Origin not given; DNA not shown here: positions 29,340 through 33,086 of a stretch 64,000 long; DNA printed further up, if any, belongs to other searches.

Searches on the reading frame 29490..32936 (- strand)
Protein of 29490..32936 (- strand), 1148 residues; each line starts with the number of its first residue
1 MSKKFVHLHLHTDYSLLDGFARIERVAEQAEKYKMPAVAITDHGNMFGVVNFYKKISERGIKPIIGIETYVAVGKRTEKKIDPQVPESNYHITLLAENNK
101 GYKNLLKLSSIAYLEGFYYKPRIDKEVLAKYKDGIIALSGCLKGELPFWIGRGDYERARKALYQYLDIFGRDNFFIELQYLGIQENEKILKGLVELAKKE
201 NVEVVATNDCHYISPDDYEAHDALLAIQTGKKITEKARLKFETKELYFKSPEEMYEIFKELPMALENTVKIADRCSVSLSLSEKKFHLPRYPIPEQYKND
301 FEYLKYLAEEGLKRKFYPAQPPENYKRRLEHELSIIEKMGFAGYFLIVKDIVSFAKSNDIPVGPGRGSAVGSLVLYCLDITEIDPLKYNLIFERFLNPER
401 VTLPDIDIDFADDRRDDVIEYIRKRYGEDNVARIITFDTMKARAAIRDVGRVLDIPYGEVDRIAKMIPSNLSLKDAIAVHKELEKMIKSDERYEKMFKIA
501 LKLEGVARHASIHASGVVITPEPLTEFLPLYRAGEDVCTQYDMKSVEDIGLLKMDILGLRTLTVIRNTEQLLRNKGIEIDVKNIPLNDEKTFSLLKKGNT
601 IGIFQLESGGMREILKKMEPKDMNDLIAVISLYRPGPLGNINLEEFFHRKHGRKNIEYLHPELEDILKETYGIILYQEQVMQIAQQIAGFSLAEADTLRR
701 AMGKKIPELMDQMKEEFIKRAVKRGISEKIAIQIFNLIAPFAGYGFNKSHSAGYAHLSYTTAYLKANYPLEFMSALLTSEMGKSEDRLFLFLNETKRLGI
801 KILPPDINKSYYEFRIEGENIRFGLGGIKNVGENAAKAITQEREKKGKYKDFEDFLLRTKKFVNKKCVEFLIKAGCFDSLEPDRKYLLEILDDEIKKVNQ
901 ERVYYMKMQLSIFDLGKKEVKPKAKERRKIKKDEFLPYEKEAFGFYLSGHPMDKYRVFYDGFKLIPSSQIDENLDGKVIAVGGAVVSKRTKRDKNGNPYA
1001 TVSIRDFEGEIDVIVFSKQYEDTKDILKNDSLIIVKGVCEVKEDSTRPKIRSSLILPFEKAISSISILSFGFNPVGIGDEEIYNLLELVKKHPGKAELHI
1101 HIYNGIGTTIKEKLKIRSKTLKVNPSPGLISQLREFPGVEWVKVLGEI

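Call 56: search_protein_families(library=pfam, proteins=[window:29490-32936:-], max_evalue=0.00001)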
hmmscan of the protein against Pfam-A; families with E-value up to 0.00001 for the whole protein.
window:29490-32936:- (1148 aa): 5 families
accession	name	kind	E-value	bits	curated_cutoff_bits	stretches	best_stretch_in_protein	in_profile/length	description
PF07733.18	DNA_pol3_alpha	-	1.3e-104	349.9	23.9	1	302-558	1-260/260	Bacterial DNA polymerase III alpha NTPase domain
PF17657.6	DNA_pol3_finger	-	1.8e-67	226.3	22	1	561-725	1-166/166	Bacterial DNA polymerase III alpha subunit finger domain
PF02811.25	PHP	-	5e-60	203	26.4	1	7-179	1-162/164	PHP domain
PF14579.12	HHH_6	-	3.5e-31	107.7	25.6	1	799-886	1-89/90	Helix-hairpin-helix motif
PF01336.31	tRNA_anti-codon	-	4.2e-08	33.5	27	1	981-1041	3-59/75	OB-fold nucleic acid binding domain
